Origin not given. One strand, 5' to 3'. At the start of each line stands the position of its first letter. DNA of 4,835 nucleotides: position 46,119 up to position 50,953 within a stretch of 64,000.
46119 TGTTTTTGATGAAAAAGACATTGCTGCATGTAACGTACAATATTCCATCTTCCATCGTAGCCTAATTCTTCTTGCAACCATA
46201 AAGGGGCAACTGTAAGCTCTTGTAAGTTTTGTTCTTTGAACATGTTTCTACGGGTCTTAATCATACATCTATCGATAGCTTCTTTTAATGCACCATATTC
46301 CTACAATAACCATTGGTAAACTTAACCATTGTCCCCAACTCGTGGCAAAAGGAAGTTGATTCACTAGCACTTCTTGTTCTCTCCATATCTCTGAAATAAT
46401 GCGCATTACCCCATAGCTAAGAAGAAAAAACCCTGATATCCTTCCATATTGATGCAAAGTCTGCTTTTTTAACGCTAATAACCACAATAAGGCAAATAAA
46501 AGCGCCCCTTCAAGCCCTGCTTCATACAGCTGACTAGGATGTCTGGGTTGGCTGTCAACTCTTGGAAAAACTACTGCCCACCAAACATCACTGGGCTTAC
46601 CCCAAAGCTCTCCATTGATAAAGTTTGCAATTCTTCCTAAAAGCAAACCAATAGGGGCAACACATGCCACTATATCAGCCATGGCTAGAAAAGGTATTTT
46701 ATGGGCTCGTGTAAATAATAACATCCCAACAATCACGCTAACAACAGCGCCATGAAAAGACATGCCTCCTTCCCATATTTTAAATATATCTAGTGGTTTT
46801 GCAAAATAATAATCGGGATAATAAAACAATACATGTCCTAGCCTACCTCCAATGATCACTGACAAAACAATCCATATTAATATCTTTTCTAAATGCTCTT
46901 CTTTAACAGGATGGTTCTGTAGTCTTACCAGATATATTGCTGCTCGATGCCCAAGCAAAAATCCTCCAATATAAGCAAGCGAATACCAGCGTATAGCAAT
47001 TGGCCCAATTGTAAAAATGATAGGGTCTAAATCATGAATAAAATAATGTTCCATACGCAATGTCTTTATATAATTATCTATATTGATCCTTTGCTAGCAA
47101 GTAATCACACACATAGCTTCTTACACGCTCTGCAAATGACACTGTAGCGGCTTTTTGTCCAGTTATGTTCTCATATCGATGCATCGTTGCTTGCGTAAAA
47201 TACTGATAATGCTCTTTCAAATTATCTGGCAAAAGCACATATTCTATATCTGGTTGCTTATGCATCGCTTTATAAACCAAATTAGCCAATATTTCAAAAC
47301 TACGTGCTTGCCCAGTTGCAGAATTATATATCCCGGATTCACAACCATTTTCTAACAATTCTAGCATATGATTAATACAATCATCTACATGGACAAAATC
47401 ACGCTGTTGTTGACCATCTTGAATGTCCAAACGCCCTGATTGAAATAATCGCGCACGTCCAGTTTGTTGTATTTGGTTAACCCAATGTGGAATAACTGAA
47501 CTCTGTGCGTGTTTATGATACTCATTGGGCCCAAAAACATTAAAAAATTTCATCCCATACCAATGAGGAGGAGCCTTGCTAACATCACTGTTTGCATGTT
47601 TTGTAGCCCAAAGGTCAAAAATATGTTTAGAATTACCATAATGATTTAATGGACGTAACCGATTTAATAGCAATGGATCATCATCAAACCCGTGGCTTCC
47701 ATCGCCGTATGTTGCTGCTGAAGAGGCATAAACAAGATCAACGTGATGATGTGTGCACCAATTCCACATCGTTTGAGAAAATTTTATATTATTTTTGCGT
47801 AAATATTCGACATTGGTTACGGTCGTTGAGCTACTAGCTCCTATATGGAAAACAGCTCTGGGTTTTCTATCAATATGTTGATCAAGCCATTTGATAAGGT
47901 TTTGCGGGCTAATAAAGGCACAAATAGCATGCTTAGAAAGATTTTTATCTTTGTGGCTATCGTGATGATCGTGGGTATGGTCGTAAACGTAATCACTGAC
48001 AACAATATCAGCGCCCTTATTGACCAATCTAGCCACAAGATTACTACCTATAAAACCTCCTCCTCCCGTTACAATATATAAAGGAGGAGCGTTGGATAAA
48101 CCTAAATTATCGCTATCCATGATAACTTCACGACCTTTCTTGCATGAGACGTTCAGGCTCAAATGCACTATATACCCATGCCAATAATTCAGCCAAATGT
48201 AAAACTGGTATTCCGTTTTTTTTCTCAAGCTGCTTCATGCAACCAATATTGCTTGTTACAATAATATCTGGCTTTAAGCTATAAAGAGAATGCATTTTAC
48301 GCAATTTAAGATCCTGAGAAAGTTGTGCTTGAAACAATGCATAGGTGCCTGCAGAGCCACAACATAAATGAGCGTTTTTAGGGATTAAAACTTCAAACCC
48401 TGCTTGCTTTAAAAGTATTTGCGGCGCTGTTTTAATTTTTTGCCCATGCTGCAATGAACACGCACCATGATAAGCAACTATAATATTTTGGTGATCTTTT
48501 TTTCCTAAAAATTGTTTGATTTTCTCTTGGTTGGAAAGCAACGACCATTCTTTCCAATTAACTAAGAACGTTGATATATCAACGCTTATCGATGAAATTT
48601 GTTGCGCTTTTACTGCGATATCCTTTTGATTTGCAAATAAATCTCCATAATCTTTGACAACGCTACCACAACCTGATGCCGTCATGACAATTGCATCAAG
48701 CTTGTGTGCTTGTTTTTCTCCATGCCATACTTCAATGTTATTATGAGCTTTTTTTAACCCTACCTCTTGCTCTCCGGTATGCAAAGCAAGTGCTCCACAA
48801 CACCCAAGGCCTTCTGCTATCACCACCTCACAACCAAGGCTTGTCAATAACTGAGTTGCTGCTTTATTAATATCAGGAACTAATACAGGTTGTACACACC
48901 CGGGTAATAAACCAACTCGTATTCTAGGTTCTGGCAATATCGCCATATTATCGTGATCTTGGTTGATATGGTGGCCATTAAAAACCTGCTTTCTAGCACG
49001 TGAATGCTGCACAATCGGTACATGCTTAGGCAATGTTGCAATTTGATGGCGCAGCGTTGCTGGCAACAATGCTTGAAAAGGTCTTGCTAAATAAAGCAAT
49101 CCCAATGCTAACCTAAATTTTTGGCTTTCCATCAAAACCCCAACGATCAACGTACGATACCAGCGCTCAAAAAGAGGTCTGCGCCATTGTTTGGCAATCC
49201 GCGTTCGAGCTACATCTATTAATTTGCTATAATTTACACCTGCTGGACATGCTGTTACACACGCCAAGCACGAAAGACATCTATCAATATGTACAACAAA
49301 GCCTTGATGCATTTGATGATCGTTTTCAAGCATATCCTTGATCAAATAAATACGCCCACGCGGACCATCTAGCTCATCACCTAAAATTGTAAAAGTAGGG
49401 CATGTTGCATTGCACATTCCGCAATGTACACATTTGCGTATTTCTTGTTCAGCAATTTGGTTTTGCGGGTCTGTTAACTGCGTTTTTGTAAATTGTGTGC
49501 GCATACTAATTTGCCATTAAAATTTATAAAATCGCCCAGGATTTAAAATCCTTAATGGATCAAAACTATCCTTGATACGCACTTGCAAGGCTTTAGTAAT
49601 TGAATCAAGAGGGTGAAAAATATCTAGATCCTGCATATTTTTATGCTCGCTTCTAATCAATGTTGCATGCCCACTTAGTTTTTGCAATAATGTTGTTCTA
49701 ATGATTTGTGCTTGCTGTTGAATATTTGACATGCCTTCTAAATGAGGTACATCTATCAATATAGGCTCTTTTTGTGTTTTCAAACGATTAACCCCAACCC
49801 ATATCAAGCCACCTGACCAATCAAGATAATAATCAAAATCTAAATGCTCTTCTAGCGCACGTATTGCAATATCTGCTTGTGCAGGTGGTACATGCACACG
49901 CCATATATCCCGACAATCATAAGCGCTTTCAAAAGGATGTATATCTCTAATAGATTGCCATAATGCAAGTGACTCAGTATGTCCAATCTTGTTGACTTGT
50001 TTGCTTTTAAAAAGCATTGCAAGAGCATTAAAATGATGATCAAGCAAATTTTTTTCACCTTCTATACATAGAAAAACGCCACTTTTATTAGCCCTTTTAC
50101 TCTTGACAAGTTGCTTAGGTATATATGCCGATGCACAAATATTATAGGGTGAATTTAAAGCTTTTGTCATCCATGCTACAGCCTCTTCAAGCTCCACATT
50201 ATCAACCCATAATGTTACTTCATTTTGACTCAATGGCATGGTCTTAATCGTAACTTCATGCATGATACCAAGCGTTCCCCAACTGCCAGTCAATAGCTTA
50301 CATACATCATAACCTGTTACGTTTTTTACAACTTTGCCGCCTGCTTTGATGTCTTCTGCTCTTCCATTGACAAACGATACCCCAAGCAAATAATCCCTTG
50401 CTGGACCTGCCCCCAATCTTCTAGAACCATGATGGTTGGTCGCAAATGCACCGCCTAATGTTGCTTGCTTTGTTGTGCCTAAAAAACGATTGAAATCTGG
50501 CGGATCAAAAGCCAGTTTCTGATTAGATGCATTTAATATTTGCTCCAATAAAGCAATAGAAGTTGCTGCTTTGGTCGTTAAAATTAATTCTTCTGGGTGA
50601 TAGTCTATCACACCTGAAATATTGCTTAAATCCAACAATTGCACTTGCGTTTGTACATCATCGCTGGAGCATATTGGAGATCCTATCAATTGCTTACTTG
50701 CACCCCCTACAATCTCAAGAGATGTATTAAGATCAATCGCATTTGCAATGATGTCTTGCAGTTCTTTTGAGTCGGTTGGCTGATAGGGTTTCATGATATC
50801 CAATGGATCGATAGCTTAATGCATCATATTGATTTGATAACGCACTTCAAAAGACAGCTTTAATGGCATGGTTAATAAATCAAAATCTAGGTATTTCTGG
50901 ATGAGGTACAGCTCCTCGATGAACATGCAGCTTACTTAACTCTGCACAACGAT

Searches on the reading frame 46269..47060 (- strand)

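Call 6: search_protein_families(library=ncbifam, proteins=[window:46269-47060:-], max_evalue=0.00001)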
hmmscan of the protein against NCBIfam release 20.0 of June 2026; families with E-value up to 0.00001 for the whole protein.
window:46269-47060:- (263 aa): 7 families
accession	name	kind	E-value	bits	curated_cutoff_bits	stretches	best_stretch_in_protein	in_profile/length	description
TIGR00544.1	lgt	equivalog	8e-69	232.1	118.9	1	9-259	8-267/280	prolipoprotein diacylglyceryl transferase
NF000775.0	PRK00052.2-5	equivalog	2.5e-38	132.1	428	1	20-256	19-272/288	prolipoprotein diacylglyceryl transferase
NF000784.0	PRK00052.4-5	subfamily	5.2e-29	101.3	409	1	11-150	1-137/298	prolipoprotein diacylglyceryl transferase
NF000779.0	PRK00052.3-5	equivalog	5.7e-27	95.1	405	1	8-243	3-222/257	prolipoprotein diacylglyceryl transferase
NF000778.0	PRK00052.3-4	equivalog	2.5e-25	89.6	334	1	14-257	4-240/252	prolipoprotein diacylglyceryl transferase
NF009611.0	PRK13108.1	equivalog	1.3e-16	60.6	636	1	15-230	15-247/476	prolipoprotein diacylglyceryl transferase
NF000780.0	PRK00052.4-1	equivalog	2.6e-06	26.9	547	0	26-156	33-163/327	prolipoprotein diacylglyceryl transferase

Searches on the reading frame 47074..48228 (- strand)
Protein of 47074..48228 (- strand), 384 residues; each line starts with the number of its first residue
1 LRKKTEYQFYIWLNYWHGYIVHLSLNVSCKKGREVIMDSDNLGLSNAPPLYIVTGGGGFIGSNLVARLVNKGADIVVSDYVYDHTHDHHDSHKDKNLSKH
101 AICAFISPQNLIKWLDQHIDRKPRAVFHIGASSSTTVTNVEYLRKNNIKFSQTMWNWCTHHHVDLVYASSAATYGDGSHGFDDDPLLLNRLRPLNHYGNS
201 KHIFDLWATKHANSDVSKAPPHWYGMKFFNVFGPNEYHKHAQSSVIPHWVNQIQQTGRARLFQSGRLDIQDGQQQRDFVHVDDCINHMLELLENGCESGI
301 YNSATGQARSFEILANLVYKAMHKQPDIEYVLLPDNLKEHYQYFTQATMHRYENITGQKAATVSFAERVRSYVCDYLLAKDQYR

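Call 6: search_protein_families(library=ncbifam, proteins=[window:47074-48228:-], max_evalue=0.00001)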
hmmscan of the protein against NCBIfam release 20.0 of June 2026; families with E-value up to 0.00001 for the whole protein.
window:47074-48228:- (384 aa): 13 families
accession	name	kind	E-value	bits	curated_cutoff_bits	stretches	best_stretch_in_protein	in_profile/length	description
TIGR02197.1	heptose_epim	equivalog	2.4e-96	322.6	274.6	1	52-376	2-313/316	ADP-glyceromanno-heptose 6-epimerase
NF008360.0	PRK11150.1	equivalog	9.2e-57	192.6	452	1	51-373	2-303/310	ADP-glyceromanno-heptose 6-epimerase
TIGR01179.1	galE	equivalog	3.8e-22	78.5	262.3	1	52-320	3-273/332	UDP-glucose 4-epimerase GalE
NF011728.1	PRK15181.1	equivalog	2.7e-15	56.2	760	1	45-319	12-279/348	Vi polysaccharide biosynthesis UDP-N-acetylglucosaminuronic acid C-4 epimerase TviC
TIGR01181.1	dTDP_gluc_dehyt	equivalog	1e-14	54.4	365.1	1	51-331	2-271/321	dTDP-glucose 4,6-dehydratase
NF043036.1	ErythonDh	equivalog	2.1e-09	37.1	325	1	52-208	4-160/321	D-erythronate dehydrogenase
NF007956.0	PRK10675.1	subfamily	5.7e-09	35.6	394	1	52-347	4-303/338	UDP-glucose 4-epimerase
TIGR01777.1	yfcH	hypoth_equivalog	7.7e-09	35.5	207.35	0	270-325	189-244/292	TIGR01777 family oxidoreductase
TIGR04180.1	EDH_00030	hypoth_equivalog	2.4e-08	33.4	475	1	52-328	2-262/297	NAD-dependent 4,6-dehydratase LegB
NF050030.1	thlkprotThyD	equivalog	1.7e-07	30.7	400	0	260-324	190-252/305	thylakoid membrane protein ThyD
TIGR03466.1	HpnA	hypoth_equivalog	1.7e-07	30.4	367.65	1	52-202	4-146/327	hopanoid-associated sugar epimerase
NF047922.1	GDPFucSynFcl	equivalog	2.2e-07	30.6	500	1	119-324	54-255/308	GDP-L-fucose synthase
NF008872.0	PRK11908.1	equivalog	6.6e-06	25.4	294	1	53-327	6-276/349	bifunctional UDP-4-keto-pentose/UDP-xylose synthase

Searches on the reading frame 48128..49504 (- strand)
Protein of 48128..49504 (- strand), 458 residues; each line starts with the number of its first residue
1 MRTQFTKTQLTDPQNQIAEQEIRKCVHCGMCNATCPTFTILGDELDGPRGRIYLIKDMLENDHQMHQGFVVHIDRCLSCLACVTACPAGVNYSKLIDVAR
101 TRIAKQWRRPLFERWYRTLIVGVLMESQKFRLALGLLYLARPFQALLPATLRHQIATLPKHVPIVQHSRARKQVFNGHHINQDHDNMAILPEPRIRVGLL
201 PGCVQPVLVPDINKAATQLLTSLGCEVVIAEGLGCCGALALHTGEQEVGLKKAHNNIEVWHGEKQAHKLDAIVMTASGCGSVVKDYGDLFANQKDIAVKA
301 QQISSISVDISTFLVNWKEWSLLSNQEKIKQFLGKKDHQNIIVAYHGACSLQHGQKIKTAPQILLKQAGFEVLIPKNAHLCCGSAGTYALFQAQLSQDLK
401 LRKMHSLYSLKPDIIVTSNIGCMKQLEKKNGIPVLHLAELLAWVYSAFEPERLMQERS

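Call 6: search_protein_families(library=ncbifam, proteins=[window:48128-49504:-], max_evalue=0.00001)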
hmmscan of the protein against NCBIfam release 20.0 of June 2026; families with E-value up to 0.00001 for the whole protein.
window:48128-49504:- (458 aa): 19 families
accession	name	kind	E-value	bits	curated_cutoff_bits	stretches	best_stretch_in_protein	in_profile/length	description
NF008434.0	PRK11274.1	equivalog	3.3e-122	408.3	333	1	1-441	1-403/409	glycolate oxidase subunit GlcF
NF045670.1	quin_L_LdhH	equivalog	8.4e-52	176.4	800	1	20-442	301-706/706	L-lactate dehydrogenase (quinone) large subunit LdhH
NF008369.0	PRK11168.1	equivalog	4.1e-33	114.8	278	1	17-445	5-399/401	anaerobic glycerol-3-phosphate dehydrogenase subunit C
NF004898.0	PRK06259.1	equivalog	2.3e-31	109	385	2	182-444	249-487/488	fumarate reductase (CoM/CoB) subunit TfrB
TIGR03379.1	glycerol3P_GlpC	equivalog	3.8e-18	65.4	279.9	1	22-443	4-394/397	anaerobic glycerol-3-phosphate dehydrogenase subunit GlpC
NF045663.1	diclust_near_Sec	equivalog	1.8e-09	36.3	530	0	320-441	516-632/759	pyridine nucleotide-disulfide oxidoreductase/dicluster-binding protein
NF041890.1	hdrC_Methbact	equivalog_domain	1e-08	35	270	1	15-100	21-98/192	ferredoxin:CoB-CoM heterodisulfide reductase subunit HdrC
NF004616.0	PRK05950.1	subfamily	2.4e-08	33.4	228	1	10-105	134-235/238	succinate dehydrogenase iron-sulfur subunit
TIGR00384.1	dhsB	subfamily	1.6e-07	31.1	88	1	8-97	125-219/222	succinate dehydrogenase and fumarate reductase iron-sulfur protein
TIGR03288.1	CoB_CoM_SS_B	equivalog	3.3e-07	29.9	345.15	1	200-444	5-266/290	CoB--CoM heterodisulfide reductase subunit B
NF009226.0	PRK12576.1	equivalog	5.4e-07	29.3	344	1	12-101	143-235/317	succinate dehydrogenase/fumarate reductase iron-sulfur subunit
TIGR04105.1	FeFe_hydrog_B1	subfamily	1.6e-06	27.1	450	1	18-99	137-215/462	monomeric [FeFe] hydrogenase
NF038196.1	ferrodoxin_EFR1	subfamily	2.3e-06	27.9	75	0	64-88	175-226/242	EFR1 family ferrodoxin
NF058577.1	FdxA_fam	equivalog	2.4e-06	27.6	65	0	24-40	8-24/52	4Fe-4S ferredoxin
NF005503.0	PRK07118.1-2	equivalog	2.8e-06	26.8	252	1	14-90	158-228/292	RnfABCDGE type electron transport complex subunit B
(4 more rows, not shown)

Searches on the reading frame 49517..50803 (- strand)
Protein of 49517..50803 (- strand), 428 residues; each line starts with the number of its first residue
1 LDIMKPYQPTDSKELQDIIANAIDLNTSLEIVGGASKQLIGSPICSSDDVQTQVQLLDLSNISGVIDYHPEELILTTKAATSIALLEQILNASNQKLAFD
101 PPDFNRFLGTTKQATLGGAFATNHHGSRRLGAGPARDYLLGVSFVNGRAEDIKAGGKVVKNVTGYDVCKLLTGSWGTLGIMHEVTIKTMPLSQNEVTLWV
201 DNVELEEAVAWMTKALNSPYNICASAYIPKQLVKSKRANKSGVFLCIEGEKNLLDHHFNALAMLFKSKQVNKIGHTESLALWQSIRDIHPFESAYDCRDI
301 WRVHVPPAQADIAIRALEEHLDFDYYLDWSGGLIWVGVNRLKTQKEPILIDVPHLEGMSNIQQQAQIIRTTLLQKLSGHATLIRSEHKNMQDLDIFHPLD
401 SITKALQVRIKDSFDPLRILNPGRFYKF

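Call 7: search_protein_families(library=ncbifam, proteins=[window:49517-50803:-], max_evalue=0.00001)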
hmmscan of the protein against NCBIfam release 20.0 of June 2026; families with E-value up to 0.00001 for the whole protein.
window:49517-50803:- (428 aa): 5 families
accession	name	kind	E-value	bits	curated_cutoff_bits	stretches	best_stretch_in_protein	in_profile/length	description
NF008439.0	PRK11282.1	equivalog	4.2e-73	246.2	284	1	11-427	7-356/358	glycolate oxidase subunit GlcE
TIGR00387.1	glcD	equivalog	2e-20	73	567.9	1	31-210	25-192/413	glycolate oxidase subunit GlcD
TIGR01679.1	bact_FAD_ox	subfamily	6.8e-09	35.1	292.25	1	8-203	17-187/419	FAD-linked oxidoreductase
TIGR01677.1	pln_FAD_oxido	subfamily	4.3e-07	28.8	383.1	1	9-210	40-234/560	FAD-dependent oxidoreductase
NF008408.0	PRK11230.1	equivalog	7.3e-07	28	897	1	114-201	154-240/499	glycolate oxidase subunit GlcD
